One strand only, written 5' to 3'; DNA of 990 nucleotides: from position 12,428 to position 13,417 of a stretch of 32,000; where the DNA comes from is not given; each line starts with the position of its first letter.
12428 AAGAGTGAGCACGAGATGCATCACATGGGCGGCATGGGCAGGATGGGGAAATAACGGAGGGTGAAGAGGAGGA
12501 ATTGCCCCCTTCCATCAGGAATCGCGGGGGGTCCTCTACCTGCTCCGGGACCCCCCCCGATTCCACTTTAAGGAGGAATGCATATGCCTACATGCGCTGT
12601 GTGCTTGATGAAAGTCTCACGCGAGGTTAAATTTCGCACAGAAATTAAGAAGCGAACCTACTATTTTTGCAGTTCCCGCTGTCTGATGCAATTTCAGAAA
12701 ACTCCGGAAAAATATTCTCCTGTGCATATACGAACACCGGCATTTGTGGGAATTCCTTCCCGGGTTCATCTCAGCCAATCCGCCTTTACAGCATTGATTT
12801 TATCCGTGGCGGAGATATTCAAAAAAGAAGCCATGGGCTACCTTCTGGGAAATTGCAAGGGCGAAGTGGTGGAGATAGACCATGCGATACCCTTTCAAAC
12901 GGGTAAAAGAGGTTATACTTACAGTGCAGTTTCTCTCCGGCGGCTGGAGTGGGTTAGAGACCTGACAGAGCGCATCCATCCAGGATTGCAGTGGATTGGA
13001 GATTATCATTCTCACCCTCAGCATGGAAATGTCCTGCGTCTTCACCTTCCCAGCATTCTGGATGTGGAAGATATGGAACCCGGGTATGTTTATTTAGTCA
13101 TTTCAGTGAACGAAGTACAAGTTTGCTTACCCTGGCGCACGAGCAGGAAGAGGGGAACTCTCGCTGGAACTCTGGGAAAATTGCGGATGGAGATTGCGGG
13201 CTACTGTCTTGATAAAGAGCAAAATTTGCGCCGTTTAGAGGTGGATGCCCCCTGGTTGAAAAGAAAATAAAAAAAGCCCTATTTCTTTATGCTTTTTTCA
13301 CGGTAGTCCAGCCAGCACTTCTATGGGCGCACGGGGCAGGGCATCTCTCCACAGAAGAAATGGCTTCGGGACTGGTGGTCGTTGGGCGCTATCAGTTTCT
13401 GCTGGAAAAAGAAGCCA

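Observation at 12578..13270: Fusion of a four-Cys TRASH/YHS module to a JAMM/MPN+ metalloprotease domain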

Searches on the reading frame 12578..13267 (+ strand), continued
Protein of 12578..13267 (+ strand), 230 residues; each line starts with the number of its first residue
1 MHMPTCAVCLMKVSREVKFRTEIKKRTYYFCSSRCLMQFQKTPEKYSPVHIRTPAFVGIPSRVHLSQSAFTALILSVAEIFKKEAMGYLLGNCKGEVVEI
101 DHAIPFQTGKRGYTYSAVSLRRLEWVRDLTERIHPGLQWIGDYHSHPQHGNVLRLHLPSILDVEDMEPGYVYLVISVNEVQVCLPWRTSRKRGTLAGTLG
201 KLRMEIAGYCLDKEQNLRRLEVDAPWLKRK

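Call 45: fold_search(model_id=the predicted structure, library=pdb)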
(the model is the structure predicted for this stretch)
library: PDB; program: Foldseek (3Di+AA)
matches with E <= 10: 478; with E <= 0.001: 212
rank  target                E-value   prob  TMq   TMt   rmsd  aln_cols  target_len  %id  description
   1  6fnn_B                5.9e-10  1.00  0.53  0.77   4.9       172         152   21  Caldiarchaeum Subterraneum Ubiquitin:Rpn11-homolog complex (released 2018-07-25)
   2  6fno_B                3.2e-09  1.00  0.53  0.80   4.2       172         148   19  Caldiarchaeum Subterraneum Ubiquitin:Rpn11-homolog complex, zinc soak (released 2018-07-25)
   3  6fnn_A                6.2e-09  1.00  0.52  0.77   4.3       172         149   21  Caldiarchaeum Subterraneum Ubiquitin:Rpn11-homolog complex (released 2018-07-25)
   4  5u4p_B                6.2e-09  1.00  0.47  0.65   5.4       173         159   17  Protein-protein complex between 26S proteasome regulatory subunit RPN8, RPN11, and Ubiquitin S31 (released 2017-09-06)
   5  9qo1_E                8.4e-09  1.00  0.51  0.42   8.3       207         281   16  Activated 9-subunit COP9 signalosome and neddylated SCF (SKP1-SKP2-CKS1) complex structure (released 2026-02-11)
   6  9is6_E                1.3e-08  1.00  0.50  0.39  11.0       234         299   14  CryoEM structure of Plant-Complex-C-5b (released 2025-07-23)
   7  9e81_E                1.3e-08  1.00  0.46  0.37   9.0       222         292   16  Cryo-EM structure of COP9 signalosome in complex with CSN5i-3 (released 2025-12-03)
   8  9efm_E                1.5e-08  1.00  0.51  0.39   8.3       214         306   14  Cryo-EM structure of COP9 signalosome precatalytic state with neddylated cullin-1 (released 2025-12-03)
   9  6gvw_B                2.1e-08  1.00  0.50  0.44   6.2       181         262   20  Crystal structure of the BRCA1-A complex (released 2019-07-10)
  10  9egl_E                2.2e-08  1.00  0.49  0.39   8.5       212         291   16  Cryo-EM structure of COP9 signalosome precatalytic state with neddylated cullin-3 (released 2025-12-03)
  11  6h3c_B                3.6e-08  1.00  0.51  0.45   5.5       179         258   17  Cryo-EM structure of the BRISC complex bound to SHMT2 (released 2019-07-10)
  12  5m5q                  3.6e-08  1.00  0.40  0.41  11.5       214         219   15  COPS5(2-257) IN COMPLEX WITH A AZAINDOLE (COMPOUND 4) (released 2017-01-11)
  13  5cw3_A                3.8e-08  1.00  0.51  0.48   5.3       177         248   16  Structure of CfBRCC36-CfKIAA0157 complex (Zn Edge) (released 2015-09-16)
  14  5jog                  3.8e-08  1.00  0.40  0.41  11.9       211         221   16  CRYSTAL STRUCTURE OF CSN5(2-257) IN COMPLEX WITH CNS5i-3 (released 2016-11-02)
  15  9eg8_E                4.3e-08  1.00  0.51  0.41  17.3       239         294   13  Cryo-EM structure of COP9 signalosome precatalytic state with neddylated cullin-4A (released 2025-12-03)
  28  6fjv                  2.3e-07  1.00  0.45  0.66   6.2       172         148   22  Rpn11 homolog from Caldiarchaeum Subterraneum, truncated (released 2018-07-25)
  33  8tyx_B                2.8e-07  1.00  0.46  0.62   4.1       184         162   17  Structure of a bacterial Ubl-deubiquitinase complex (form 1) (released 2024-06-12)
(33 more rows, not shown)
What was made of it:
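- On JAMM/MPN+ metalloprotease superfamily: Foldseek finds 212 PDB matches at E<=1e-3, and all 50 listed hits are entries containing MPN-domain JAMM enzymes (call 45).
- Closest known: Rpn11-type JAMM/MPN+ deubiquitinases. Same: MPN fold (Foldseek E 6e-10, TM 0.77-0.80 on the target; call 45).
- Its top structural matches are active deubiquitinase-type JAMMs: 6fnn, Rpn11, CSN5, BRCC36 and the bacterial Ubl-DUB 8tyx (call 45).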

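Call 48: find_related_loci(query=A5, collection=metagenome_contigs, flank=10000)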
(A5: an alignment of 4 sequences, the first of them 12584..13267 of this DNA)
Query A5 (228 aa) in metagenome_contigs; peptide patterns used: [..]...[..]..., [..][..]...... (x = any residue, [..] = any of these).
406 stretches matched a pattern; 16 encode a relative of the query (tblastn E <= 1e-3); 16 distinct loci.
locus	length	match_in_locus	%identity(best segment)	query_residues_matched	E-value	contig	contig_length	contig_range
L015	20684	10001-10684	65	1-228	9e-106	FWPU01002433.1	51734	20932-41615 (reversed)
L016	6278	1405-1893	31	60-223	4e-23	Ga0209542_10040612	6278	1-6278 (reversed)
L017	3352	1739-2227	31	60-223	4e-23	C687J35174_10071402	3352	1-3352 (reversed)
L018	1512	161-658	33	61-224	1e-22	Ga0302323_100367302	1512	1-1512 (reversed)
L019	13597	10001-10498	30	61-224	3e-22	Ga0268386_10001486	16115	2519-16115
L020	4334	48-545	34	61-224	4e-22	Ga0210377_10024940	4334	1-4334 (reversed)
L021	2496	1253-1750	32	61-224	3e-21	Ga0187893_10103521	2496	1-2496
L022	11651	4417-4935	31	56-224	2e-20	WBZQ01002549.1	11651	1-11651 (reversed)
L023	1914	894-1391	34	61-224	2e-20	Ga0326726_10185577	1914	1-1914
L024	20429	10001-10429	37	63-207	5e-20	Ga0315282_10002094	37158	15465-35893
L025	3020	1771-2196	35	63-207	5e-18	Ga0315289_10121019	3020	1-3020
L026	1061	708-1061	39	61-175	8e-18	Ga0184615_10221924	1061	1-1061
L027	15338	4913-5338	35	63-207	8e-17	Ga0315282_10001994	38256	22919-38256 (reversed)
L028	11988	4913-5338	35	63-207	8e-17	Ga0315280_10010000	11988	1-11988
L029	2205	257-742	31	59-219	4e-16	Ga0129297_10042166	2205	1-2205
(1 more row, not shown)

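Call 49: find_related_loci(query=A5, collection=genome_contigs, flank=10000)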
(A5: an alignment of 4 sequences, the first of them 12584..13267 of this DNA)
Query A5 (228 aa) in genome_contigs; peptide patterns used: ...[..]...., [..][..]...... (x = any residue, [..] = any of these).
174 stretches matched a pattern, but none encodes a relative of the query by tblastn (E <= 1e-3).

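Call 51: fold_search(model_id=the predicted structure, library=viral)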
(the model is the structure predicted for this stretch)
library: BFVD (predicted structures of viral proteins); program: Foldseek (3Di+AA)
matches with E <= 10: 426; with E <= 0.001: 11
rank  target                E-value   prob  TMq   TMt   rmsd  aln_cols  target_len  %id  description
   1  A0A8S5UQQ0            1.8e-06  1.00  0.43  0.26  16.4       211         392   14  MPN family protein [Podoviridae sp. ctQyH19]
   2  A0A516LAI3            9.0e-06  1.00  0.45  0.35   4.7       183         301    9  (no name in the UniProt tables at hand)
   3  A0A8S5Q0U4            1.3e-05  1.00  0.44  0.25  19.0       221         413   12  Ubiquitin-like protein [CrAss-like virus sp. ctjK323]
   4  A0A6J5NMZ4            2.4e-05  1.00  0.43  0.28   6.3       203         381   12  Uncharacterized protein [uncultured Caudovirales phage]
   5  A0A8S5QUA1            2.7e-05  1.00  0.43  0.30  18.7       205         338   11  26S proteasome regulatory subunit [CrAss-like virus sp. ctDAq1]
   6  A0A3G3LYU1            1.7e-04  1.00  0.35  0.61   3.7       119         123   14  JAB domain-containing protein [Brevibacterium phage Cantare]
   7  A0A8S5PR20            3.0e-04  1.00  0.44  0.44   6.9       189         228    9  JAB domain-containing protein [Siphoviridae sp. ct96x5]
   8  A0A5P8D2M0            4.8e-04  1.00  0.33  0.26   9.1       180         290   14  (no name in the UniProt tables at hand)
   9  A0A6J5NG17            6.9e-04  1.00  0.35  0.34  11.3       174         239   14  JAB domain-containing protein (Fragment) [uncultured Caudovirales phage]
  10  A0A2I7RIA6            7.4e-04  1.00  0.30  0.41   6.6       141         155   11  (no name in the UniProt tables at hand)
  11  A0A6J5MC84            1.0e-03  1.00  0.37  0.17   7.3       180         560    9  JAB domain-containing protein [uncultured Caudovirales phage]
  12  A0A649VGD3            2.3e-03  1.00  0.34  0.50   9.3       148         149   14  Metalloprotease [Gordonia phage Yikes]
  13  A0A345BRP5            3.8e-03  1.00  0.33  0.28   4.1       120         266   14  (no name in the UniProt tables at hand)
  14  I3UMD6                5.1e-03  1.00  0.31  0.60   4.5       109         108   15  Tail component protein [Colwellia phage 9A]
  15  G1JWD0                6.5e-03  1.00  0.33  0.50   5.5       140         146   16  Protease [Mycobacterium phage Patience]
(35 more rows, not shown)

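Call 52: search_protein_families(library=pfam, proteins=[L001:9360-9908:+, L009:10654-10989:+], max_evalue=0.01)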
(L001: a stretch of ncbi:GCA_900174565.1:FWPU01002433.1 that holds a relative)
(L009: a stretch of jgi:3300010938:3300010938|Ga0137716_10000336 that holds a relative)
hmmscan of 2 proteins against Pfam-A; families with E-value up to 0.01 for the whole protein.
L001:9360-9908:+ (183 aa): 1 family
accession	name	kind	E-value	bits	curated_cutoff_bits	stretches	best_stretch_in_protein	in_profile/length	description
PF13801.11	Metal_resist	-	0.00062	20.4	29.2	1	93-149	53-109/125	Heavy-metal resistance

L009:10654-10989:+ (112 aa): 0 families

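Call 66: search_dna_similar(query=window:12584-13267:+, collection=plasmids, mode=protein, max_evalue=0.001)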
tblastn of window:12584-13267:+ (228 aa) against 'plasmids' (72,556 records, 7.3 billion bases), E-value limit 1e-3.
Records with a match: 3; places in all: 3; records where one place covers at least 80% of the query: 0.
Best place of each record, by identity: <60% 3.
By first word of the organism name: Cupriavidus 3.
By predicted mobility (MOB-suite, as given by PLSDB): non-mobilizable 1; conjugative 1; mobilizable 1.
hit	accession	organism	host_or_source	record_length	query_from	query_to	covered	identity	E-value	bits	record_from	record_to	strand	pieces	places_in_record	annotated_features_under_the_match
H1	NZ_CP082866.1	Cupriavidus pauculus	-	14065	6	58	23%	45.3%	2e-4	49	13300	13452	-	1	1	YHS domain-containing protein | hypothetical protein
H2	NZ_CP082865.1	Cupriavidus pauculus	-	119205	6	58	23%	45.3%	4e-4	49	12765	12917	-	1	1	heavy metal translocating P-type ATPase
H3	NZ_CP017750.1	Cupriavidus sp. USMAA2-4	cell culture,Sungai Pinang, Penang, ...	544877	6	58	23%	45.3%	4e-4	49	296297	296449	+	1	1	heavy metal translocating P-type ATPase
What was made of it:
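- Tried and rejected: No plasmid carries the fusion (call 66).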

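Call 69: search_protein_families(library=padloc, proteins=[window:12584-13267:+], max_evalue=0.01)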
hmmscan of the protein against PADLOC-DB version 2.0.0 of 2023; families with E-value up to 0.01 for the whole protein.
window:12584-13267:+ (228 aa): 10 families
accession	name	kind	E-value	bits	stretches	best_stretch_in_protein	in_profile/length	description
PDLC00891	JAB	-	1.1e-07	29.5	1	77-148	30-100/159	JAB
PDLC00898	JAB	-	1.9e-07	28.8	1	77-147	36-105/162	JAB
PDLC00901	JAB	-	6.8e-07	27.3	1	80-149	39-110/163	JAB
PDLC00904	JAB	-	0.00014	19.8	1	59-147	5-93/170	JAB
PDLC00895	JAB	-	0.00021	19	1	59-147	9-98/162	JAB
PDLC00887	JAB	-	0.0004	18.4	1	61-147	16-105/160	JAB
PDLC00890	JAB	-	0.00099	16.6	1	60-149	11-102/157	JAB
PDLC00902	JAB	-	0.0011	16.7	1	78-147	34-105/159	JAB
PDLC00896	JAB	-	0.0017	16.1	1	77-148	30-104/159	JAB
PDLC02013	SAVED5--SAVED_TIR_JAB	-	0.0037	13.9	1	58-148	5-97/584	-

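Call 76: find_encoding_contigs(protein=P0186, flank=9000, max_places=2)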
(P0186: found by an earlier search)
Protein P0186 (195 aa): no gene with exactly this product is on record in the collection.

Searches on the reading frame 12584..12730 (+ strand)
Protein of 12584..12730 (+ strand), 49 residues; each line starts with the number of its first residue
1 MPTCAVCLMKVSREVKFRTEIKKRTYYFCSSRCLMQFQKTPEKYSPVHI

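Call 62: search_solved_structures(query=A6, max_evalue=1, show_alignments=2)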
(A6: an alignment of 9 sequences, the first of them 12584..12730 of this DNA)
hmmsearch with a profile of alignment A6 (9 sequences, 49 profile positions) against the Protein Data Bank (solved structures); distinct sequences matched with E-value up to 1: 35.
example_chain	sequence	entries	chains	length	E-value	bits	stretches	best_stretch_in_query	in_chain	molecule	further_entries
3u52_A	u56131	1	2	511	2.6e-07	33.6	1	12-46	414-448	Phenol hydroxylase component phN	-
2inn_A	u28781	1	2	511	2.6e-07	33.6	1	12-46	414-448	Phenol hydroxylase component phN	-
2inp_A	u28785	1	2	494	1e-06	31.6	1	12-46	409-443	Phenol hydroxylase component phN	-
2das_A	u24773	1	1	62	0.00071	22.5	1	3-42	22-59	Zinc finger MYM-type protein 5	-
9fqr_Xf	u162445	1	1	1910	0.0044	20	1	18-46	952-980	Cilia- and flagella-associated protein 276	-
3rne_A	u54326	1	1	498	0.0072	19.3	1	3-45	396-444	Toluene o-xylene monooxygenase component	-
2inc_A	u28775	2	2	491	0.0073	19.3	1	3-45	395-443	Toluene, o-xylene monooxygenase oxygenase subunit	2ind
3rnc_A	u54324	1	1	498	0.0073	19.3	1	3-45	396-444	Toluene o-xylene monooxygenase component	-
3rng_A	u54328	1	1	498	0.0073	19.3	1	3-45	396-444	Toluene o-xylene monooxygenase component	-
3rn9_A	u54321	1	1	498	0.0073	19.3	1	3-45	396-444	Toluene o-xylene monooxygenase component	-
3rnf_A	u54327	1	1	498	0.0073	19.3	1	3-45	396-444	Toluene o-xylene monooxygenase component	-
1t0q_A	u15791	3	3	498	0.0073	19.3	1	3-45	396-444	toluene, o-xylene monooxygenase oxygenase subunit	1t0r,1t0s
2rdb_A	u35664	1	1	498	0.0074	19.3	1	3-45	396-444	Toluene, o-xylene monooxygenase oxygenase subunit;alpha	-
3rna_A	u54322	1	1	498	0.0074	19.3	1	3-45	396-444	Toluene o-xylene monooxygenase component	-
3rnb_A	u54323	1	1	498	0.0074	19.3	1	3-45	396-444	Toluene o-xylene monooxygenase component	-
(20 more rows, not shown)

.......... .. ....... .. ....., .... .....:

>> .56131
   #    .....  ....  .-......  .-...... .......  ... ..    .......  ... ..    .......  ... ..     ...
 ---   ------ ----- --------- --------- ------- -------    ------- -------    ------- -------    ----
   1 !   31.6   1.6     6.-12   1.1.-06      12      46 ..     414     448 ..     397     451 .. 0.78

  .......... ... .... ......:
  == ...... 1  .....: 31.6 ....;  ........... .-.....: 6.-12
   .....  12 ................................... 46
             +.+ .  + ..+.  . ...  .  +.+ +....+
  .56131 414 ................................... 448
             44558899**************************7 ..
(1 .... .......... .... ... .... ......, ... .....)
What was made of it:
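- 12584..12721 (+): N-terminal TRASH/YHS module, residues 1-46. Cys4, Cys7, Cys29 and Cys33 form C-x2-C-x21-C-x3-C. A profile of the module hits the phenol hydroxylase YHS region (E 2.6e-7) and a MYM zinc finger (call 62).
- On TRASH/YHS: The profile matches the phenol hydroxylase YHS region and a MYM finger (call 62).
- The module's best PDB sequence matches are the phenol hydroxylase YHS region and a MYM zinc finger (call 62). PDB sequence matches are to the phenol hydroxylase YHS region and a MYM zinc finger (call 62).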
